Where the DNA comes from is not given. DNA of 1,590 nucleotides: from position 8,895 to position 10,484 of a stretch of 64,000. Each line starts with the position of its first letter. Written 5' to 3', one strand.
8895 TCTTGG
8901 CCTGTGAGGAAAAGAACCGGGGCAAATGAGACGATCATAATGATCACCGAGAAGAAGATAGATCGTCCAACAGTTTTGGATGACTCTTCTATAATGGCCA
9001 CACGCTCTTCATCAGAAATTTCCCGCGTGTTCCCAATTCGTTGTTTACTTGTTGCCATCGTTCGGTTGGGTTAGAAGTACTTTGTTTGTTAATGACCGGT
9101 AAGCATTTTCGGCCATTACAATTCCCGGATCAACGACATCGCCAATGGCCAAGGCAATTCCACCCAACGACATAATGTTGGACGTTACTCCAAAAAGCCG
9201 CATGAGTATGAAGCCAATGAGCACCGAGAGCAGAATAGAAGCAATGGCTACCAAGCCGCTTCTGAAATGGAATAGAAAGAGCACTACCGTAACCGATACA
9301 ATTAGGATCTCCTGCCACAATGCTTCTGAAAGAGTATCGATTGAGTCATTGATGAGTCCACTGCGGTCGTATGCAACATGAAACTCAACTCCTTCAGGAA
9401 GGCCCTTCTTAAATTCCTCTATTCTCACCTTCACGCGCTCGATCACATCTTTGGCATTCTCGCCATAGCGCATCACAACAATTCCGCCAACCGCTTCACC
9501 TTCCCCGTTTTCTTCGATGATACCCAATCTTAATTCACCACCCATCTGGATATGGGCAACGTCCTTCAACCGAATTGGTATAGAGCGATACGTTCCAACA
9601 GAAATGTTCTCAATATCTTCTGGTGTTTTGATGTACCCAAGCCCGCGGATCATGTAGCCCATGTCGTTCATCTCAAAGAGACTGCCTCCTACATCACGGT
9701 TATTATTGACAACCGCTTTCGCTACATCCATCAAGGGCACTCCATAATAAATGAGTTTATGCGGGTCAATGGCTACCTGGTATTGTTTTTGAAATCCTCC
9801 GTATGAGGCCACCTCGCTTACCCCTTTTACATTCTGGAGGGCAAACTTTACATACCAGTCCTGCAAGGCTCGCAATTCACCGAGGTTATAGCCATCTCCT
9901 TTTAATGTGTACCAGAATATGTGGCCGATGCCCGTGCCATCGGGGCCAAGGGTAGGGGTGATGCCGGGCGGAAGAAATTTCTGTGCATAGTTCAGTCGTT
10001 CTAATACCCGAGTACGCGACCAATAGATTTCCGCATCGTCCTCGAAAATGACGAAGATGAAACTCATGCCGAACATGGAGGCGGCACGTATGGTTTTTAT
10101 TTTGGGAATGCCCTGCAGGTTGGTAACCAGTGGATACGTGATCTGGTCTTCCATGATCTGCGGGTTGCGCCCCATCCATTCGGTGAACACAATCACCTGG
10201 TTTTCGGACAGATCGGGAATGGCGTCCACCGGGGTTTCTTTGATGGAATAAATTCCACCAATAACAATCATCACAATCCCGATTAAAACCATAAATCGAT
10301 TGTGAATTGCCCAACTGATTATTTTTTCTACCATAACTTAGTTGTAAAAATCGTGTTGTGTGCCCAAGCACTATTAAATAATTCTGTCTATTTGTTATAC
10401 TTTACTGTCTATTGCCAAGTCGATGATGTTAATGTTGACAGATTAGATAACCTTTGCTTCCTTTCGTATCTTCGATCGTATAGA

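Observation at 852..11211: Cus-type efflux operon with two adaptors and no outer-membrane factor, running straight into a periplasmic redox module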

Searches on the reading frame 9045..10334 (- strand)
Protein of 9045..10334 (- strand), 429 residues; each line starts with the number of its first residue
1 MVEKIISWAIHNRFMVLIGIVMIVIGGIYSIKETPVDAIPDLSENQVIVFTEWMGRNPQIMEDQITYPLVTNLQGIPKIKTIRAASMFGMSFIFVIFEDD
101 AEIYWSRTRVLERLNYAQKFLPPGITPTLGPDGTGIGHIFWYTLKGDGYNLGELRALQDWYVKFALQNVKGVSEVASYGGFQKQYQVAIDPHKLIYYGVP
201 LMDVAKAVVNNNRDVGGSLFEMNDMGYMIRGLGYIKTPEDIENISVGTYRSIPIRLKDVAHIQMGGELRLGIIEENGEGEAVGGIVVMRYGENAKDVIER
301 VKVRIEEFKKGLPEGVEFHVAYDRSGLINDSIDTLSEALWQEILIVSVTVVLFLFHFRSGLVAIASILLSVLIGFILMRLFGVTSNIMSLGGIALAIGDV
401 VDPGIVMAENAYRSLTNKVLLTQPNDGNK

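Call 4: search_protein_families(library=pfam, proteins=[window:9045-10334:-], max_evalue=0.01)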
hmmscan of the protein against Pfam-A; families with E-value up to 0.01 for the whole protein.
window:9045-10334:- (429 aa): 2 families
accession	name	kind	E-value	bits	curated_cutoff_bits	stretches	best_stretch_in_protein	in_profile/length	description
PF00873.25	ACR_tran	-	7.4e-102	342.2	28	1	5-417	1-415/1021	AcrB/AcrD/AcrF family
PF02361.21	CbiQ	-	0.0099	16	25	0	335-416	26-108/216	Cobalt transport protein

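Call 7: search_protein_families(library=ncbifam, proteins=[window:9045-10334:-], max_evalue=0.001)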
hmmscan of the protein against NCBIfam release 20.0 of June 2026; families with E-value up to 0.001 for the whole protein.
window:9045-10334:- (429 aa): 11 families
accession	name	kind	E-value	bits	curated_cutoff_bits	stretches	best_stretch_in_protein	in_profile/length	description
TIGR00914.1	2A0601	subfamily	1.9e-139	466.3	701.45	1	1-417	1-423/1051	CusA/CzcA family heavy metal efflux RND transporter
NF033617.1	RND_permease_2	subfamily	4.6e-61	206.9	1250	1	18-415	13-412/1009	multidrug efflux RND transporter permease subunit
NF000282.2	RND_permease_1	subfamily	2.2e-54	184.8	1250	1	14-415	10-419/1029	multidrug efflux RND transporter permease subunit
TIGR00915.1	2A0602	subfamily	1e-45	156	940.35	1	14-420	11-425/1050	efflux RND transporter permease subunit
NF007905.0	PRK10614.1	equivalog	1.7e-37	128.6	1774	1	20-417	18-416/1025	multidrug efflux RND transporter permease subunit MdtC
NF000037.1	RND_perm_OqxB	exception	1.3e-36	125.8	2200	1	18-416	16-424/1050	multidrug efflux RND transporter permease subunit OqxB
NF007131.0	PRK09577.1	equivalog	2.9e-36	124.6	1768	1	20-420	16-424/1045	multidrug efflux RND transporter permease subunit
NF007133.0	PRK09579.1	equivalog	7.4e-34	116.5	1763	1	16-416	14-414/1017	multidrug efflux RND transporter permease subunit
NF007842.1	PRK10555.1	equivalog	2.7e-33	114.9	1854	1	17-420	14-425/1036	multidrug efflux RND transporter permease AcrD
NF007798.0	PRK10503.1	equivalog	6.6e-26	90.2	1584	1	20-415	27-423/1040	MdtB/MuxB family multidrug efflux RND transporter permease subunit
NF011706.2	PRK15127.1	equivalog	9.2e-26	90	2150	1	14-420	11-425/1049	multidrug efflux RND transporter permease subunit AcrB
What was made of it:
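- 9045..10334 (-): RND pump N-fragment (429 aa): TM1, the first periplasmic loop, and TM2-TM4. ACR_tran 1-415 and TIGR00914 1-423 (calls 4, 7).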

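Call 24: find_homologous_proteins(query=window:9045-10334:-, max_evalue=1e-20)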
Query window:9045-10334:- (429 aa): 8000 proteins with E <= 1e-20 among 8000 candidates; the best 120 are listed.
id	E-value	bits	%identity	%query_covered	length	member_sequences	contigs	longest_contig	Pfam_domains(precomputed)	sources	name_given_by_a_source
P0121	1.1e-266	903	95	100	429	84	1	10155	PF00873.26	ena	-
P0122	3.8e-265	898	94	100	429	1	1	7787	PF00873.26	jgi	jgi:CzcA family heavy metal efflux pump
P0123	2.7e-263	891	95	98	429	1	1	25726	PF00873.26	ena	-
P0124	9.6e-262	886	92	100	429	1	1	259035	PF00873.26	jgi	jgi:CzcA family heavy metal efflux pump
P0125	9.0e-261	883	93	98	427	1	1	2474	PF00873.26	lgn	-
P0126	9.2e-260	880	92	100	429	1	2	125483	PF00873.26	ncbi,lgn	-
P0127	2.5e-259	878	91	100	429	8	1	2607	PF00873.26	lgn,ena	-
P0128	4.6e-259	877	91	100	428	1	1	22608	PF00873.26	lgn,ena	-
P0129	1.5e-256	869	91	99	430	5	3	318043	PF00873.26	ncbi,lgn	-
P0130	3.3e-256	868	92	98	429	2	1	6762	PF00873.26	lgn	-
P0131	8.0e-256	867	89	100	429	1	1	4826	PF00873.26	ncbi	-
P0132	4.8e-254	861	89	100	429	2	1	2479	PF00873.26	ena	-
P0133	1.4e-253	859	90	98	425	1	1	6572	PF00873.26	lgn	-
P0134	2.3e-252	855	88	100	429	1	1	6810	PF00873.26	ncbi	ncbi:MAG TPA: efflux RND transporter permease subunit [Chryseosolibacter sp.]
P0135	2.5e-252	855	90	98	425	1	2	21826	PF00873.26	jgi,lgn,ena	-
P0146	2.7e-239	812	87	97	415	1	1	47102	PF00873.26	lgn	-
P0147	9.0e-232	788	82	99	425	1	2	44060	PF00873.26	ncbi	-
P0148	6.9e-230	781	83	98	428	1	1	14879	PF00873.26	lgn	-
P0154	1.8e-227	773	81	98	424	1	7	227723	PF00873.26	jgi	jgi:CzcA family heavy metal efflux pump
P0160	2.6e-225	766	79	98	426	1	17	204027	PF00873.26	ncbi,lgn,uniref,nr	ncbi:efflux RND transporter permease subunit [Pontibacter actiniarum]|uniref:Metal transporter n=1 T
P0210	8.9e-221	751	78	99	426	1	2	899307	PF00873.26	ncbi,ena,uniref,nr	ncbi:efflux RND transporter permease subunit [Daejeonella sp. JGW-45]|uniref:efflux RND transporter 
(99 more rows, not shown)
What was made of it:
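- All top 120 homologues of the N-fragment are about 415-460 aa (call 24). The split family is widespread (call 24).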

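Call 25: find_encoding_contigs(protein=P0160, flank=10000, max_places=2)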
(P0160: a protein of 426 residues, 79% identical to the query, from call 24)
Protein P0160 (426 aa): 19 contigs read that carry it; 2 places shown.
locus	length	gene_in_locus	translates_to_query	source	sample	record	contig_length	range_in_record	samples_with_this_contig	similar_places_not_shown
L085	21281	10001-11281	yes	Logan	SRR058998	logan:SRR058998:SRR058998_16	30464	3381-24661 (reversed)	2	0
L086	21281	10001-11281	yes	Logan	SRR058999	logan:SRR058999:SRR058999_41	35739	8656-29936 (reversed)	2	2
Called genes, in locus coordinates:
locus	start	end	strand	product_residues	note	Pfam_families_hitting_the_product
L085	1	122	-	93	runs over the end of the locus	PF18926:DUF5676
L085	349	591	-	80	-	PF09851:SHOCT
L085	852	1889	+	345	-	PF00044:Gp_dh_N (faint), PF01113:DapB_N, PF02800:Gp_dh_C (weak)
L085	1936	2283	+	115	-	PF07784:DUF1622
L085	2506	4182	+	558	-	PF00343:Phosphorylase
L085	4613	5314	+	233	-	-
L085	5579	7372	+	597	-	PF00970:FAD_binding_6, PF00175:NAD_binding_1, PF00111:Fer2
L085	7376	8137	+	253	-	-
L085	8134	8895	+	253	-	PF22113:Mtrc-MtrF_II-IV_dom (faint), PF14537:Cytochrom_c3_2 (faint), PF09699:Paired_CXXCH_1 (faint), PF14522:Cytochrome_C7 (weak)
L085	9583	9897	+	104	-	PF04326:SLFN_AlbA_2 (weak)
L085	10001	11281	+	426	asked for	PF00873:ACR_tran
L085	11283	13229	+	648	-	PF00873:ACR_tran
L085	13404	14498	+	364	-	-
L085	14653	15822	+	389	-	PF25919:BSH_CusB, PF25869:3HB_CusB, PF25975:CzcB_C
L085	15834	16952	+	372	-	PF25919:BSH_CusB, PF25973:BSH_CzcB (weak), PF25869:3HB_CusB (weak), PF25954:Beta-barrel_RND_2, PF25967:RND-MFP_C (weak), PF25975:CzcB_C (weak)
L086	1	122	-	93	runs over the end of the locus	PF18926:DUF5676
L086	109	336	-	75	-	-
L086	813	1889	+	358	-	PF00044:Gp_dh_N (faint), PF01113:DapB_N, PF02800:Gp_dh_C (weak)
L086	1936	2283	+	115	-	PF07784:DUF1622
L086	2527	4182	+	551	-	PF00343:Phosphorylase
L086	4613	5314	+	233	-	-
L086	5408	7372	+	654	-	PF00970:FAD_binding_6, PF00175:NAD_binding_1, PF00111:Fer2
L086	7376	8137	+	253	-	-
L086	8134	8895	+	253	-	PF22113:Mtrc-MtrF_II-IV_dom (faint), PF14537:Cytochrom_c3_2 (faint), PF09699:Paired_CXXCH_1 (faint), PF14522:Cytochrome_C7 (weak)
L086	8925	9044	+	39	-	-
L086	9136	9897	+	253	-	PF04326:SLFN_AlbA_2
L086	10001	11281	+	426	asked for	PF00873:ACR_tran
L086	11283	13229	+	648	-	PF00873:ACR_tran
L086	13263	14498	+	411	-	-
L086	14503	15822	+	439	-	PF25919:BSH_CusB, PF25869:3HB_CusB, PF25975:CzcB_C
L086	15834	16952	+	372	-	PF25919:BSH_CusB, PF25973:BSH_CzcB (weak), PF25869:3HB_CusB (weak), PF25954:Beta-barrel_RND_2, PF25967:RND-MFP_C (weak), PF25975:CzcB_C (weak)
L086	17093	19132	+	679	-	PF02922:CBM_48, PF00128:Alpha-amylase, PF21156:ISOA1-3_C (weak)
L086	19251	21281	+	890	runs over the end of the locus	PF00690:Cation_ATPase_N, PF00122:E1-E2_ATPase, PF00702:Hydrolase, PF13246:Cation_ATPase, PF00689:Cation_ATPase_C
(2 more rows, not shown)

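Call 26: find_encoding_contigs(protein=P0210, flank=10000, max_places=2)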
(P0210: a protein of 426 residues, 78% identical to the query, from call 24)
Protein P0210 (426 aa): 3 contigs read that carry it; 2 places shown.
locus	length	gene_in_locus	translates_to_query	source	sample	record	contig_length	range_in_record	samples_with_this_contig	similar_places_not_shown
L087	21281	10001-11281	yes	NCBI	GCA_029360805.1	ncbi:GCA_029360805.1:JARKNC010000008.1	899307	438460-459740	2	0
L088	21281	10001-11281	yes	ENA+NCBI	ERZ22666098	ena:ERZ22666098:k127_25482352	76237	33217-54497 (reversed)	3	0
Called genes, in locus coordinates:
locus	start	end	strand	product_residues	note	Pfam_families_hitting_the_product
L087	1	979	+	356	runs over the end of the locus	PF25174:Beta-prop_THOC3 (faint), PF10282:Lactonase (faint), PF21783:YNCE (faint), PF22494:choice_anch_I (faint), PF02239:Cytochrom_D1 (faint), PF07433:DUF1513 (faint)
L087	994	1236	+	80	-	PF19335:HMBD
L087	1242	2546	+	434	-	PF00873:ACR_tran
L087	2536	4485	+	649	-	PF00873:ACR_tran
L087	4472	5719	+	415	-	PF02321:OEP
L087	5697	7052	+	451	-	PF19335:HMBD, PF25917:BSH_RND (faint), PF25919:BSH_CusB, PF25869:3HB_CusB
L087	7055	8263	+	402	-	PF19335:HMBD, PF00364:Biotin_lipoyl (faint), PF25917:BSH_RND (weak), PF25919:BSH_CusB, PF25973:BSH_CzcB (weak), PF25984:BSH_YknX (faint), PF25954:Beta-barrel_RND_2, PF25967:RND-MFP_C (weak)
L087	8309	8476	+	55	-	PF12833:HTH_18, PF00165:HTH_AraC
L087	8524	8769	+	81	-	-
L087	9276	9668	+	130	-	PF26622:DUF8199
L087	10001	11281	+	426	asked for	PF00873:ACR_tran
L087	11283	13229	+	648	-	PF00873:ACR_tran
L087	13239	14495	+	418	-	-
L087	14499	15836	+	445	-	PF25919:BSH_CusB, PF25869:3HB_CusB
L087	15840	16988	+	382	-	PF25919:BSH_CusB, PF25973:BSH_CzcB (weak), PF25869:3HB_CusB (weak), PF25954:Beta-barrel_RND_2, PF25975:CzcB_C (weak)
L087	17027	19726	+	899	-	PF00690:Cation_ATPase_N, PF00122:E1-E2_ATPase, PF13246:Cation_ATPase, PF00702:Hydrolase, PF08282:Hydrolase_3 (faint), PF00689:Cation_ATPase_C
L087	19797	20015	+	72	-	-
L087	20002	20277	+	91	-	PF18926:DUF5676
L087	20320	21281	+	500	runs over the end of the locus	PF02885:Glycos_trans_3N, PF00591:Glycos_transf_3, PF07831:PYNP_C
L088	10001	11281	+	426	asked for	PF00873:ACR_tran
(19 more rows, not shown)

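Call 44: search_protein_families(library=pfam, proteins=[L086:13263-14498:+, L087:13239-14495:+], max_evalue=0.1)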
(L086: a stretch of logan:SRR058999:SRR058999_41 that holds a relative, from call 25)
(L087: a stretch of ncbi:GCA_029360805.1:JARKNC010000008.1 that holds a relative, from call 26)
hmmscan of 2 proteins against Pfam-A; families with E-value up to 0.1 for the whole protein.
L086:13263-14498:+ (411 aa): 2 families
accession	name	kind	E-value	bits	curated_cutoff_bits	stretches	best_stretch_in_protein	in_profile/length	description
PF02321.23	OEP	-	3.2e-16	60.1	22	2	24-205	4-186/187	Outer membrane efflux protein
PF23371.1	Vp24_capsid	-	0.048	13.6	27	0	78-145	33-96/192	Capsid protein Vp24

L087:13239-14495:+ (418 aa): 2 families
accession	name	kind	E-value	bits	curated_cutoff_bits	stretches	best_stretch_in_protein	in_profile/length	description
PF02321.23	OEP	-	5.8e-16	59.3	22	2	245-404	11-175/187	Outer membrane efflux protein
PF12808.12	Mto2_bdg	-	0.086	13.6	22.3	0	322-352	13-42/52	Micro-tubular organiser Mto1 C-term Mto2-binding region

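Call 45: find_encoding_contigs(protein=P0147, flank=10000, max_places=1)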
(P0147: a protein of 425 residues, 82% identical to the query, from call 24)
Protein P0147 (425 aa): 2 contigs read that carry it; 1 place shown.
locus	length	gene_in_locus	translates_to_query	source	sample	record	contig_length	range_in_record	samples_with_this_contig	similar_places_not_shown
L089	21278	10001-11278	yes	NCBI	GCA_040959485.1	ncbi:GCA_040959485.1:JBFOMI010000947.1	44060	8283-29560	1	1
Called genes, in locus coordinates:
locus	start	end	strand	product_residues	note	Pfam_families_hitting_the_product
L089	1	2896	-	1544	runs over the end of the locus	PF25794:SACS (weak), PF13020:NOV_C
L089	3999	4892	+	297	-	PF18962:Por_Secre_tail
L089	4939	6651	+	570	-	PF07732:Cu-oxidase_3, PF00394:Cu-oxidase (faint), PF07731:Cu-oxidase_2, PF18962:Por_Secre_tail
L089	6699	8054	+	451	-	PF18962:Por_Secre_tail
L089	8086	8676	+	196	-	PF12833:HTH_18, PF00165:HTH_AraC (weak)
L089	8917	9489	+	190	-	PF13590:DUF4136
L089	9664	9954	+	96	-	PF12840:HTH_20 (weak), PF01022:HTH_5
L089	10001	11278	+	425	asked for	PF00873:ACR_tran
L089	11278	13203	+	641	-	PF00873:ACR_tran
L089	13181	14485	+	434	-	-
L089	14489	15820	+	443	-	PF25919:BSH_CusB, PF25869:3HB_CusB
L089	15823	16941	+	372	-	PF25919:BSH_CusB, PF25989:YknX_C (faint), PF25954:Beta-barrel_RND_2, PF25967:RND-MFP_C, PF25975:CzcB_C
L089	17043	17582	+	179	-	-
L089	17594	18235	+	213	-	PF13590:DUF4136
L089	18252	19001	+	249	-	PF03976:PPK2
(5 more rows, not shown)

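Call 46: find_encoding_contigs(protein=P0154, flank=10000, max_places=1)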
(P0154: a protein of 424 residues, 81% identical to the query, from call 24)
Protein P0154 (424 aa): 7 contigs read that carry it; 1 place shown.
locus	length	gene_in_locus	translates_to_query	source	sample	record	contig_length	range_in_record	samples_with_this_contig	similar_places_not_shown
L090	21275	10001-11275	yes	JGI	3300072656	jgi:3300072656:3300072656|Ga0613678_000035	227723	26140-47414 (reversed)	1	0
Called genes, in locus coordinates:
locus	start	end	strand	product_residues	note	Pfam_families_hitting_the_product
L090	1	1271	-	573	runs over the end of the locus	PF00394:Cu-oxidase (faint), PF07732:Cu-oxidase_3, PF07731:Cu-oxidase_2, PF18962:Por_Secre_tail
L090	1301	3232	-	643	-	PF00041:fn3 (faint), PF25788:Ig_Rha78A_N (faint), PF18962:Por_Secre_tail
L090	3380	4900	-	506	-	PF13088:BNR_2, PF15892:BNR_4 (faint), PF18962:Por_Secre_tail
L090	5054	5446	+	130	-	-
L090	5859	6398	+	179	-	PF00403:HMA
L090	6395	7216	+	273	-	-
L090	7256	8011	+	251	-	PF08534:Redoxin (weak), PF18962:Por_Secre_tail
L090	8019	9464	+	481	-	PF00394:Cu-oxidase (faint), PF07732:Cu-oxidase_3, PF07731:Cu-oxidase_2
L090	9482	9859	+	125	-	PF11604:CusF_Ec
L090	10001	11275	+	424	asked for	PF00873:ACR_tran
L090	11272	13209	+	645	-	PF00873:ACR_tran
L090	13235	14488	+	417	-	-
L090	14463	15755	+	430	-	PF25919:BSH_CusB, PF25869:3HB_CusB, PF25954:Beta-barrel_RND_2 (weak)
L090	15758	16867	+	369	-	PF25919:BSH_CusB, PF25869:3HB_CusB (weak), PF25954:Beta-barrel_RND_2, PF25975:CzcB_C, PF25967:RND-MFP_C (weak)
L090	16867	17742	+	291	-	PF04471:Mrr_cat, PF22357:AF1548-like_C (weak)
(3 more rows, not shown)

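Call 69: find_encoding_contigs(protein=P0146, flank=10000, max_places=1)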
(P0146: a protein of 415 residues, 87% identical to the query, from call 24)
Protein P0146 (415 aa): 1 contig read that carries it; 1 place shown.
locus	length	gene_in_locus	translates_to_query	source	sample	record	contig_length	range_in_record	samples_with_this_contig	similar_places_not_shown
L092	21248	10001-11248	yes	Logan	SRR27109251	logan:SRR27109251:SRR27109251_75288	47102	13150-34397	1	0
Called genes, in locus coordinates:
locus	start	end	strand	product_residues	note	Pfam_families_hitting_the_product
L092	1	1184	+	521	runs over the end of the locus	PF03779:SPW, PF07884:VKOR, PF03779:SPW (weak)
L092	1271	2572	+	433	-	PF03200:Glyco_hydro_63 (faint), PF01204:Trehalase (faint), PF22422:MGH1-like_GH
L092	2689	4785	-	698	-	PF00122:E1-E2_ATPase, PF08282:Hydrolase_3 (faint), PF00702:Hydrolase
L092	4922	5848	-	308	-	PF13793:Pribosyltran_N, PF00156:Pribosyltran, PF14572:Pribosyl_synth (faint)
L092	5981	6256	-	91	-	PF18926:DUF5676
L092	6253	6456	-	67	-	-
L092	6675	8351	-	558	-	PF00128:Alpha-amylase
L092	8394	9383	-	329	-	PF00389:2-Hacid_dh, PF02826:2-Hacid_dh_C, PF03446:NAD_binding_2 (weak)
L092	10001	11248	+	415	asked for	PF00873:ACR_tran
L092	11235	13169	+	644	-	PF00873:ACR_tran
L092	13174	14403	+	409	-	PF25919:BSH_CusB, PF25869:3HB_CusB (weak), PF25954:Beta-barrel_RND_2 (weak)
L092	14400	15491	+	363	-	PF25919:BSH_CusB, PF25984:BSH_YknX (faint), PF25869:3HB_CusB (faint), PF25954:Beta-barrel_RND_2, PF25967:RND-MFP_C, PF25975:CzcB_C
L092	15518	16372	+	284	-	PF03477:ATP-cone (faint), PF20472:PDDEXK_11 (weak), PF04471:Mrr_cat (weak)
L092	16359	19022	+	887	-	PF00690:Cation_ATPase_N, PF00122:E1-E2_ATPase, PF00702:Hydrolase, PF13246:Cation_ATPase, PF08282:Hydrolase_3 (faint), PF00689:Cation_ATPase_C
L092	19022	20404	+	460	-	PF00753:Lactamase_B, PF23023:Anti-Pycsar_Apyc1 (weak), PF12706:Lactamase_B_2 (weak), PF16661:Lactamase_B_6 (weak), PF10996:Beta-Casp, PF07521:RMMBL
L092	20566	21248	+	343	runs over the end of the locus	PF01113:DapB_N (weak), PF02800:Gp_dh_C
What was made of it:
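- The OMF-less pump in L092 has no barrel (call 69).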
